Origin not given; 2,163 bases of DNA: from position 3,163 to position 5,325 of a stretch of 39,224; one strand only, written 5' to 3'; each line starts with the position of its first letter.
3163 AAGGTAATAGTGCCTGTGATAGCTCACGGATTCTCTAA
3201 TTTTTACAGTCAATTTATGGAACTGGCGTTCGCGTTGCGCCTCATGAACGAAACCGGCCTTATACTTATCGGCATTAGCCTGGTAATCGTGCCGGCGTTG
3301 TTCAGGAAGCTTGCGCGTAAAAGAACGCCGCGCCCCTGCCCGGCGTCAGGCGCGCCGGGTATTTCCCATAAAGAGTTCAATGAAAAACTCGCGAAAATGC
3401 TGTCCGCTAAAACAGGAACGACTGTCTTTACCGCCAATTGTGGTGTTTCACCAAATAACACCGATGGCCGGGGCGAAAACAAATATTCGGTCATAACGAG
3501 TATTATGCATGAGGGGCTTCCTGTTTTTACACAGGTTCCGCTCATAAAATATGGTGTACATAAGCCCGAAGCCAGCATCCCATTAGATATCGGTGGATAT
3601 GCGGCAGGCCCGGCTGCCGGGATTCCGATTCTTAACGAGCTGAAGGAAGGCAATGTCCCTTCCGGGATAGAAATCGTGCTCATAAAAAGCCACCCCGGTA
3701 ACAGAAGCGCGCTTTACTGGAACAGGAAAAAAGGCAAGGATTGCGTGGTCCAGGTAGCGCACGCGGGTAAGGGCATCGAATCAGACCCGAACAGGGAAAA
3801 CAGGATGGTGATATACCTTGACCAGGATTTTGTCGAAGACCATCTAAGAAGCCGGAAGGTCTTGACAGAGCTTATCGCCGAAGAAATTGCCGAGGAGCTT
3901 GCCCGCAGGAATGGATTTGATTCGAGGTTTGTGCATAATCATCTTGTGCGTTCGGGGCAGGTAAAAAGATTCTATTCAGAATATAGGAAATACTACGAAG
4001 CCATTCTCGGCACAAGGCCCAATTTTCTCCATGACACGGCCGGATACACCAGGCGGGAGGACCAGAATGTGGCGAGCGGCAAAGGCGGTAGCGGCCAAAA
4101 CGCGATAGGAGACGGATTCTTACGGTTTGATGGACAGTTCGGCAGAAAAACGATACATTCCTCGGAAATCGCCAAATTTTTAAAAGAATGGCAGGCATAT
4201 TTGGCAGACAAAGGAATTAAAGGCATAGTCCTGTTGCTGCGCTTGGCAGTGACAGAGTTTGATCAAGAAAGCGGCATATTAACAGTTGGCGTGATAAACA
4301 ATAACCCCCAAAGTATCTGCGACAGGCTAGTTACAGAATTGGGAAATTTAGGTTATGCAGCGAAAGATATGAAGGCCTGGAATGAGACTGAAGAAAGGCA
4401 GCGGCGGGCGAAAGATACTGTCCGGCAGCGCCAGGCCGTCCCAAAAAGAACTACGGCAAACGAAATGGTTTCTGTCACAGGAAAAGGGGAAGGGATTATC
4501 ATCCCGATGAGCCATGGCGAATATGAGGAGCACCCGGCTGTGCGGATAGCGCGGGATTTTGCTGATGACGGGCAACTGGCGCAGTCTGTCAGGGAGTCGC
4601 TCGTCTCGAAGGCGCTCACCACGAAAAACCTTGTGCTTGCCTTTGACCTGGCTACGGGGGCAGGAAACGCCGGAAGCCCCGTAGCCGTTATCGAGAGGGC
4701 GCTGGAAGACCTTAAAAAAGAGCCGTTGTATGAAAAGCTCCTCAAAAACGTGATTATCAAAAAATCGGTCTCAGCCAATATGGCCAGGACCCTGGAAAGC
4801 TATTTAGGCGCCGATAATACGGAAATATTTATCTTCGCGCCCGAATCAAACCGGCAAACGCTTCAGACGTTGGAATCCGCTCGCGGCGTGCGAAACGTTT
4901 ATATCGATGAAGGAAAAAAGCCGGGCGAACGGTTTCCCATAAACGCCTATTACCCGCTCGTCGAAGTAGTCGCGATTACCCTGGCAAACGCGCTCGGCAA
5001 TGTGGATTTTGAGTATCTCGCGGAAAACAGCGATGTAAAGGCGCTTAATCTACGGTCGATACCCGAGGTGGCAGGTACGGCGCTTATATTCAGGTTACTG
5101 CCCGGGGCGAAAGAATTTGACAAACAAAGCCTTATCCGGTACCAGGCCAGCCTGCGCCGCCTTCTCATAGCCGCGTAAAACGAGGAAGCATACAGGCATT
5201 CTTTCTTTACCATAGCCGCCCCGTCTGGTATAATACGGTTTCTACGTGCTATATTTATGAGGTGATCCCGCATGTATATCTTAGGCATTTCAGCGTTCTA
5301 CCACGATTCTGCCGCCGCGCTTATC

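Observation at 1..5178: Giant orphan membrane protein with a CPBP/Abi protease core buried between ~800 aa and ~620 aa of unrecognisable sequence, plus a separate HExxH motif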

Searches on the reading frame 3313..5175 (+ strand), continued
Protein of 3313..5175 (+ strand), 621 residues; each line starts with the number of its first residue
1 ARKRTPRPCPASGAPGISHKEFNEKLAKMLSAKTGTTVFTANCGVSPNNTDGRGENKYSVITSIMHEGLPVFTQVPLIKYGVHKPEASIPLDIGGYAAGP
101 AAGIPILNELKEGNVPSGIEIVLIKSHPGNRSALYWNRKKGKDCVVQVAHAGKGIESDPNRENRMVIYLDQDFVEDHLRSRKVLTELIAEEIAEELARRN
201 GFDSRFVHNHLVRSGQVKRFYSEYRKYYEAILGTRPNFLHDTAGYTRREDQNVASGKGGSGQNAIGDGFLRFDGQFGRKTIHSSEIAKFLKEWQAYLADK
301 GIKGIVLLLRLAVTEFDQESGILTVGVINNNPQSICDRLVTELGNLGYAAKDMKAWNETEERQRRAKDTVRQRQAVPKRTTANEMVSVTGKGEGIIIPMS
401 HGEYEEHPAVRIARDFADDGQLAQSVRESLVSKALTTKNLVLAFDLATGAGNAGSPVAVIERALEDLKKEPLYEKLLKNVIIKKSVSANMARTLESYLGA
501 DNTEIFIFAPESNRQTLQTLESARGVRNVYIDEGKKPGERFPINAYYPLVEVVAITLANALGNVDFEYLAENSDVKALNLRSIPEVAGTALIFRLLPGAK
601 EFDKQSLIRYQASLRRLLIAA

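Call 84: list_cluster_members(proteins=[P0008, P0010, P0011, P0012, P0013, P0016, P0018, P0024, P0046, P0129])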
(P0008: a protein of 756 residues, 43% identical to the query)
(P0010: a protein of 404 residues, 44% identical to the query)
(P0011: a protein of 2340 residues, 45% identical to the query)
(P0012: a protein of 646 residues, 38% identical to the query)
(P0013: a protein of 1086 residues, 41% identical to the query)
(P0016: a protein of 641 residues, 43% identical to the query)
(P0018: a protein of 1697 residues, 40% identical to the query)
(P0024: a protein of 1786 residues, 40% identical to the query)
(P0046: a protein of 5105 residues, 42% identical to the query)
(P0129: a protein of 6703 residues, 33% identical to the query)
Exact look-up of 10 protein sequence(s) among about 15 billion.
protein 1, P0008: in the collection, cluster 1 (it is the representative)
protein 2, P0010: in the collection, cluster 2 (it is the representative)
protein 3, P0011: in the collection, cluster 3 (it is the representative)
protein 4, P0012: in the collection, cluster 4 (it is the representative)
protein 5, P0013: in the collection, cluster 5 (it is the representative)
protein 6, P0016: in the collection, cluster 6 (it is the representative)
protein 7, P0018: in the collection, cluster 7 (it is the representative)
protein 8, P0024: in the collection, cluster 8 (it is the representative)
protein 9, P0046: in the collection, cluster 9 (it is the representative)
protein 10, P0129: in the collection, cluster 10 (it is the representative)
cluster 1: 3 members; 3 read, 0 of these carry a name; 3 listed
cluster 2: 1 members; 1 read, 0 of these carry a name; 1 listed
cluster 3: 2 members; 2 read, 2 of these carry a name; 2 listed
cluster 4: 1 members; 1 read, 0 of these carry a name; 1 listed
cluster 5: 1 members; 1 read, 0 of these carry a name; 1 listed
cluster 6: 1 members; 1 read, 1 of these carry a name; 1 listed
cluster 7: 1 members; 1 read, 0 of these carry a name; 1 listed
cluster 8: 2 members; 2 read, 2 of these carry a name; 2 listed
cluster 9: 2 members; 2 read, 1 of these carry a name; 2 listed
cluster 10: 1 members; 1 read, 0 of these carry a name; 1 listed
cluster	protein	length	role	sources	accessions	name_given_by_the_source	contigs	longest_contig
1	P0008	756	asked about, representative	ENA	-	-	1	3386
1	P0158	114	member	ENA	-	-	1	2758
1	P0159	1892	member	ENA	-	-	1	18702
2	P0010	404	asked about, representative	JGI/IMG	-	-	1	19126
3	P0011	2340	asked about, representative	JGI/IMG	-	hypothetical protein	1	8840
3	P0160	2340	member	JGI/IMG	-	hypothetical protein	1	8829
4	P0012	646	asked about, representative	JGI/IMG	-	-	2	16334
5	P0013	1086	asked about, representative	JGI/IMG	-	-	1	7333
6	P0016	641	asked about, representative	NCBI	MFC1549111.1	hypothetical protein ACFL5E_04040, partial [Candidatus Omnitrophota bacterium]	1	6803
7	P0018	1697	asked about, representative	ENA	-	-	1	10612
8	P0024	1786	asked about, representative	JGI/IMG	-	hypothetical protein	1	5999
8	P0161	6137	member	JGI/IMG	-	lipopolysaccharide/colanic/teichoic acid biosynthesis glycosyltransferase/signal ...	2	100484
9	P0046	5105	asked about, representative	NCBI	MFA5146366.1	MAG: helix-turn-helix domain-containing protein [Candidatus Omnitrophota bacterium]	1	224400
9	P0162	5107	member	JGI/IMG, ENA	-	-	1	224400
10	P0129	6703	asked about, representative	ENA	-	-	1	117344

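Call 103: find_encoding_contigs(protein=P0046, flank=10000, max_places=1)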
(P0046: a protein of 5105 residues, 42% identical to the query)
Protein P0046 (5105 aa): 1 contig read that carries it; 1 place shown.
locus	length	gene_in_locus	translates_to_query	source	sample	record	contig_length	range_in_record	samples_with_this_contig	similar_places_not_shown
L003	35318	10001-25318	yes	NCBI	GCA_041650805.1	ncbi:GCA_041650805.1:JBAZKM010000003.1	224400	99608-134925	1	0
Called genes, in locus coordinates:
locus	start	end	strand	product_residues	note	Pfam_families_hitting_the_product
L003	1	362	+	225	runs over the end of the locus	PF01509:TruB_N, PF16198:TruB_C_2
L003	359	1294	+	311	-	PF06574:FAD_syn, PF01687:Flavokinase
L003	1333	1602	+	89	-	PF00312:Ribosomal_S15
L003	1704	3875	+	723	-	PF01138:RNase_PH, PF03725:RNase_PH_C, PF03726:PNPase, PF01138:RNase_PH, PF00013:KH_1, PF00575:S1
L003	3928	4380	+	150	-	PF00692:dUTPase, PF22769:DCD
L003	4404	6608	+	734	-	PF13491:FtsK_4TM, PF17854:FtsK_alpha, PF01580:FtsK_SpoIIIE, PF09397:FtsK_gamma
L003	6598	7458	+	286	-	PF12844:HTH_19, PF13413:HTH_25, PF13464:RodZ_C (weak)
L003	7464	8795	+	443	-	PF00919:UPF0004, PF04055:Radical_SAM, PF18693:TRAM_2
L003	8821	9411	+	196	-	PF01066:CDP-OH_P_transf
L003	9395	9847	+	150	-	PF04608:PgpA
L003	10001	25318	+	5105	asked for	PF12844:HTH_19 (faint), PF13560:HTH_31 (faint), PF01381:HTH_3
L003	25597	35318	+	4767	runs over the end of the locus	PF00291:PALP, PF00702:Hydrolase (faint), PF13086:AAA_11, PF13245:AAA_19, PF13604:AAA_30, PF13087:AAA_12, PF08282:Hydrolase_3 (faint), PF01966:HD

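Call 104: find_encoding_contigs(protein=P0009, flank=10000, max_places=1)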
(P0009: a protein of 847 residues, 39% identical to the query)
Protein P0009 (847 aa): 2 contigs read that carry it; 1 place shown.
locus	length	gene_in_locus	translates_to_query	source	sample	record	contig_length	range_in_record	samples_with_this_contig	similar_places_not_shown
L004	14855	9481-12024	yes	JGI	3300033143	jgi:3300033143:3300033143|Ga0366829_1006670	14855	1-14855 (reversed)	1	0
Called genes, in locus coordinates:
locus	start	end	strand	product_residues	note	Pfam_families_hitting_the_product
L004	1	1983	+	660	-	?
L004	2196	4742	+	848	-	PF00534:Glycos_transf_1 (weak)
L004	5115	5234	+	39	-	-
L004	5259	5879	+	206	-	PF02163:Peptidase_M50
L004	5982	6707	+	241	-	PF12811:BaxI_1, PF01027:Bax1-I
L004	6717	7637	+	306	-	PF00248:Aldo_ket_red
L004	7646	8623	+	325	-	PF00248:Aldo_ket_red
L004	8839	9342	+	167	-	PF05708:Peptidase_C92 (faint)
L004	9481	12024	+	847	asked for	PF12717:Cnd1 (faint), PF13646:HEAT_2 (weak), PF01602:Adaptin_N (faint), PF02985:HEAT (faint), PF03130:HEAT_PBS (faint), PF13513:HEAT_EZ (faint), PF13646:HEAT_2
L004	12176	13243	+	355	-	-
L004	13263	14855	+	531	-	?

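Call 105: find_encoding_contigs(protein=P0129, flank=10000, max_places=1)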
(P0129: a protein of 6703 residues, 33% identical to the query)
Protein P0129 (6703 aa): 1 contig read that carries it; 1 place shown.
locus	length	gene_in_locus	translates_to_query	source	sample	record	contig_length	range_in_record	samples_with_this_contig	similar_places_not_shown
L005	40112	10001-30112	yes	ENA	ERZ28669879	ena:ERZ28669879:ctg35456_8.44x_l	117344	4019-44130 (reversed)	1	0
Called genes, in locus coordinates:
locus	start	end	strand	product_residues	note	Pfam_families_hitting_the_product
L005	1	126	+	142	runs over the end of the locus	PF01814:Hemerythrin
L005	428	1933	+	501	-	PF02511:Thy1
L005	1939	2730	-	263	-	PF13489:Methyltransf_23, PF13847:Methyltransf_31, PF08241:Methyltransf_11, PF08242:Methyltransf_12, PF13649:Methyltransf_25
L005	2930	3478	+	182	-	PF23477:zf_Tbcl_2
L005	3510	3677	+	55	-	PF23477:zf_Tbcl_2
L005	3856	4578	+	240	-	PF05552:MS_channel_1st_1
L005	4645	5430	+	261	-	-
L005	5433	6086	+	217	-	PF13489:Methyltransf_23, PF13847:Methyltransf_31 (faint)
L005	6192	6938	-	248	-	-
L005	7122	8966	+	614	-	PF00009:GTP_EFTU, PF01926:MMR_HSR1 (weak), PF22042:EF-G_D2, PF03144:GTP_EFTU_D2, PF00679:EFG_C, PF21018:BipA_C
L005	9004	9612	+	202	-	PF04366:Ysc84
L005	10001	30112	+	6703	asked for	PF13238:AAA_18 (faint), PF13401:AAA_22 (faint), PF07728:AAA_5 (faint), PF00004:AAA (faint), PF00005:ABC_tran (faint), PF02367:TsaE (faint), PF06414:Zeta_toxin (faint), PF13191:AAA_16 (faint), +2 more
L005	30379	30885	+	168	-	PF01547:SBP_bac_1 (weak)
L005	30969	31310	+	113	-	-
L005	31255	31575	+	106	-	-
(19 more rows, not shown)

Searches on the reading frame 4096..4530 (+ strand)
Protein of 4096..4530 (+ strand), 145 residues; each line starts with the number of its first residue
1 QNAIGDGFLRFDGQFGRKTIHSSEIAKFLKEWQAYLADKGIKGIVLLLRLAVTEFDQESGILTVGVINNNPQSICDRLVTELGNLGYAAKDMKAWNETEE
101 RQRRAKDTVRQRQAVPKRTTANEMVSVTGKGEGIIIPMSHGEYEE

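Call 83: search_protein_families(library=pfam, proteins=[window:4096-4530:+], max_evalue=10)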
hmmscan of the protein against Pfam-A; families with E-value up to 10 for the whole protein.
window:4096-4530:+ (145 aa): 1 family
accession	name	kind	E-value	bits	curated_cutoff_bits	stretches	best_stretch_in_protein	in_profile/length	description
PF08157.16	NUC129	-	0.017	15.9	25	1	87-130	1-46/63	NUC129 domain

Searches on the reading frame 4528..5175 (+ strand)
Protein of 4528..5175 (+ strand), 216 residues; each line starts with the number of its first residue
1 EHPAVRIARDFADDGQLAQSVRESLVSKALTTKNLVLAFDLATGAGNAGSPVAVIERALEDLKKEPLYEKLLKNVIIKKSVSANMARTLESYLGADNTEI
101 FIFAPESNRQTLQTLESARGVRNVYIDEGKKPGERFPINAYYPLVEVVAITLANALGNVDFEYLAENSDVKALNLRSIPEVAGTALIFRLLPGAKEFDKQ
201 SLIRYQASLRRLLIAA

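Call 34: search_solved_structures(query=A1, max_evalue=10)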
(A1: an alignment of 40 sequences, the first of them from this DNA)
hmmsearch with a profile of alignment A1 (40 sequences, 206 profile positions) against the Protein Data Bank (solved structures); distinct sequences matched with E-value up to 10: 4.
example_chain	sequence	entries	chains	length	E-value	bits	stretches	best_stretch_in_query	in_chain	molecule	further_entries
2l82_A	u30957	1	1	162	0.017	17.8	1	77-143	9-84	DESIGNED PROTEIN OR32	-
4ev1_A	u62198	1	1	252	0.16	14.6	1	46-109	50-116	Anabena Tic22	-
4dr0_A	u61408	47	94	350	1.4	11.6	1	40-136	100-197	Ribonucleoside-diphosphate reductase subunit beta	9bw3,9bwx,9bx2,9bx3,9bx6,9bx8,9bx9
6gqz_A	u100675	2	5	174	1.5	11.4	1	35-67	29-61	Neutrophil gelatinase-associated lipocalin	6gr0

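Call 35: search_protein_families(library=pfam, alignment_id=A1, max_evalue=1)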
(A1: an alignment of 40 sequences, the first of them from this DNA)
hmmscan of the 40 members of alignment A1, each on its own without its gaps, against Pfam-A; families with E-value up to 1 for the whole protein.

A. member 1, seq(216 aa): 1 family
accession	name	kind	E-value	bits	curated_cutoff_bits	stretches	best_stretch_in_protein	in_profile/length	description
PF01731.26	Arylesterase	-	0.18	12.5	21.3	1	82-121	20-59/86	Arylesterase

B. families by the number of members that match (of 40 scanned): 28 families (the first 25 are shown)
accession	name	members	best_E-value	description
PF02893.26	GRAM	2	0.077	GRAM domain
PF11848.13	DUF3368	1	0.008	Domain of unknown function (DUF3368)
PF03114.23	BAR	1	0.0096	BAR domain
PF15173.11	FAM180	1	0.023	FAM180 family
PF16693.10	Yop-YscD_ppl_1st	1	0.026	YscD/CdsD-like Bon-like domain 1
PF19286.4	ZSWIM1-3_C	1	0.037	Zinc finger SWIM domain-containing protein 1/3, C-terminal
PF16828.10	GAGBD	1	0.039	GAG-binding domain on surface antigen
PF04778.17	LMP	1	0.061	LMP repeated region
PF16787.10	NDC10_II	1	0.065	Centromere DNA-binding protein complex CBF3 subunit, domain 2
PF22946.1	SPEF2_D5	1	0.071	CPC1/SPEF2 domain D5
PF00106.31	adh_short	1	0.081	short chain dehydrogenase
PF03509.19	Connexin50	1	0.084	Gap junction alpha-8 protein (Cx50)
PF19569.5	START_2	1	0.098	START-like superfamily domain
PF00239.26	Resolvase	1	0.11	Resolvase, N terminal domain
PF11529.14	AvrL567-A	1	0.12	Melampsora lini avirulence protein AvrL567-A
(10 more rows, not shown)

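Call 36: find_homologous_proteins(query=A1, max_evalue=0.001)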
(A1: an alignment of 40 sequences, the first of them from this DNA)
Query A1 (40 sequences) (216 aa, profile of the alignment): 2 proteins with E <= 0.001 among 8000 candidates.
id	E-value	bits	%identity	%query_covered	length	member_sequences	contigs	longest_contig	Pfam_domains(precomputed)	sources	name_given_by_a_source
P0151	3.2e-64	234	35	96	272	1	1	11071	-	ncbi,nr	ncbi:MAG: hypothetical protein Q8O01_01920, partial [Candidatus Omnitrophota bacterium]|nr:hypotheti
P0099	1.7e-47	180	35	99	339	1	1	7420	-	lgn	-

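Call 46: predict_structure(alignment_id=A1)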
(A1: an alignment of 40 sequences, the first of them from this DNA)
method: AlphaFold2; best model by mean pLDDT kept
length: 216 residues; sequences in the alignment: 40
mean_pLDDT: 91.3   pTM: 0.89
mean pLDDT of the five models: 91.3, 90.5, 88.3, 87.3, 87.0
residues with pLDDT >= 90: 163; 70-90: 45; 50-70: 5; < 50: 3
segments of 3 or more residues with pLDDT < 50: 1-3
pLDDT, mean of each block of 10 residues (from residue 1): 59 92 93 97 91 93 92 96 98 97 98 96 96 94 95 91 84 87 90 94 89 82
secondary structure, 60 per line:
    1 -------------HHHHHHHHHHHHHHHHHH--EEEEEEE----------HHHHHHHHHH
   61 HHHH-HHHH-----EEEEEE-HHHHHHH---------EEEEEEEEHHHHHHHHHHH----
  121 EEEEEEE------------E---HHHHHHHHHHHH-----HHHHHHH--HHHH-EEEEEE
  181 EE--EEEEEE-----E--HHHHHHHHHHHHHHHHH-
elements in order: H14-31 E34-40 H51-64 H66-69 E75-80 H82-88 E98-105 H106-116 E121-127 H144-155 H161-167 H170-173 E175-182 E185-190 H199-215

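Call 51: fold_search(model_id=the predicted structure, library=pdb)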
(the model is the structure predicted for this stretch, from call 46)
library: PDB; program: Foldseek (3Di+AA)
matches with E <= 10: 1314; with E <= 0.001: 0
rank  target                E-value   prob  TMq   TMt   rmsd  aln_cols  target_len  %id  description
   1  6cc2                  7.4e-03  0.91  0.33  0.17  10.3       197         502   12  Crystal Structure of CDC45 from Entamoeba histolytica (released 2018-06-27)
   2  3sho_D                1.5e-02  0.91  0.34  0.39   7.4       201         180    8  Crystal structure of RpiR transcription factor from Sphaerobacter thermophilus (sugar isomerase domain) (released 2011-08-10)
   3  3sho_A                1.5e-02  0.91  0.34  0.38   7.4       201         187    8  Crystal structure of RpiR transcription factor from Sphaerobacter thermophilus (sugar isomerase domain) (released 2011-08-10)
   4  9kr1                  1.9e-02  0.57  0.32  0.20  10.4       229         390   13  Structural Basis for the Polymer-Protein Binding Mechanism of Polyvinyl Alcohol Esterase (released 2025-10-08)
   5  3tbf_B                2.1e-02  0.69  0.32  0.22   8.1       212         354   11  C-terminal domain of glucosamine-fructose-6-phosphate aminotransferase from Francisella tularensis. (released 2011-08-24)
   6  3ooj_E                2.8e-02  0.91  0.37  0.17   6.7       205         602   11  C1A mutant of E. coli GlmS in complex with glucose-6P and glutamate (released 2011-10-19)
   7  3sho_B                3.0e-02  0.84  0.34  0.39   7.4       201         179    8  Crystal structure of RpiR transcription factor from Sphaerobacter thermophilus (sugar isomerase domain) (released 2011-08-10)
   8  2an1_C                3.4e-02  0.60  0.26  0.21   9.3       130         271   12  Structural Genomics, The crystal structure of a putative kinase from Salmonella typhimurim LT2 (released 2005-09-27)
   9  2df8_B                4.0e-02  0.60  0.30  0.22   8.2       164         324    9  Crystal Structure of the PH0510 protein from Pyrococcus horikoshii OT3 in complex with beta-D-Fructopyranose-1-phospha (released 2006-08-27)
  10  7dlw_B                4.5e-02  0.30  0.27  0.17  12.4       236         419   10  Crystal structure of Arabidopsis ACS7 in complex with PPG (released 2021-09-29)
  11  6bs3_A                4.8e-02  0.15  0.23  0.17  16.9       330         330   11  Crystal structure of ADP-bound bacterial Get3-like A and B in Mycobacterium tuberculosis (released 2019-05-15)
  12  4mkk                  5.4e-02  0.60  0.27  0.17   5.8       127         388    9  Crystal structure of C115A mutant L-methionine gamma-lyase from Citrobacter freundii modified by allicine (released 2014-11-12)
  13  4u1t_E                5.4e-02  0.33  0.26  0.18   8.6       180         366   12  The crystal structure of holo CalE6, a methionine gamma lyase from Micromonospora echinospora (released 2015-01-07)
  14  3rhf_A                5.4e-02  0.21  0.27  0.22  14.6       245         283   11  Crystal structure of Polyphosphate Kinase 2 from Arthrobacter aurescens TC1 (released 2011-06-01)
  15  2anc_F                5.4e-02  0.13  0.19  0.24  14.0       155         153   18  Crystal Structure Of Unliganded Form Of Oligomeric E.coli Guanylate Kinase (released 2005-08-30)
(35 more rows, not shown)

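Call 93: fold_search(model_id=the predicted structure, library=viral)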
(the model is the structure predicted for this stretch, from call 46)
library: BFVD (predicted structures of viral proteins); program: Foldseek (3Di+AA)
matches with E <= 10: 787; with E <= 0.001: 0
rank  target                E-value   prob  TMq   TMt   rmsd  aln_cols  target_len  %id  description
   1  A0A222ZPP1            1.1e-03  0.91  0.32  0.25  13.9       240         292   15  (no name in the UniProt tables at hand)
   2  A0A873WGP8            5.7e-03  0.47  0.26  0.09  11.3       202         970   13  M23ase beta-sheet core domain-containing protein [Synechococcus phage S-H9-1]
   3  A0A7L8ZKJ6            6.9e-03  0.69  0.32  0.13  10.9       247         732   11  (no name in the UniProt tables at hand)
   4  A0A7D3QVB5            1.2e-02  0.33  0.25  0.13  14.7       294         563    7  HAD-like protein [Fadolivirus FV1/VV64]
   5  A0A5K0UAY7            2.5e-02  0.51  0.33  0.20  10.0       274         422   12  VWFA domain-containing protein [Yasminevirus sp. GU-2018]
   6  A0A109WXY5            2.5e-02  0.33  0.26  0.17  10.5       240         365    9  (no name in the UniProt tables at hand)
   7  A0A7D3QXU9            2.6e-02  0.51  0.22  0.23  13.9       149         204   12  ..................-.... protein [Fadolivirus FV1/VV64]
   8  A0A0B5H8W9            3.3e-02  0.41  0.33  0.33  11.8       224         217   15  PhoH-like protein [Vibrio phage phi 3]
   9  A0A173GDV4            4.8e-02  0.93  0.33  0.47   4.6       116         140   14  Uncharacterized protein [Erwinia phage vB_EamM_Simmy50]
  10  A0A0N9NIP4            4.8e-02  0.35  0.29  0.11   8.7       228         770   10  (no name in the UniProt tables at hand)
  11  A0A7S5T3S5            4.8e-02  0.28  0.30  0.16  11.9       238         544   10  (no name in the UniProt tables at hand)
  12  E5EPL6                4.8e-02  0.21  0.25  0.25  12.4       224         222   11  Conserved hypothetical phage protein [Acinetobacter phage Acj9]
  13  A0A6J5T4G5            4.8e-02  0.12  0.19  0.13  14.7       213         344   10  Zeta toxin domain containing protein [uncultured Caudovirales phage]
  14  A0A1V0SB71            5.1e-02  0.72  0.31  0.20   5.7       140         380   10  Uncharacterized protein [Catovirus CTV1]
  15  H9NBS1                5.7e-02  0.63  0.26  0.22   5.0       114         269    8  (no name in the UniProt tables at hand)
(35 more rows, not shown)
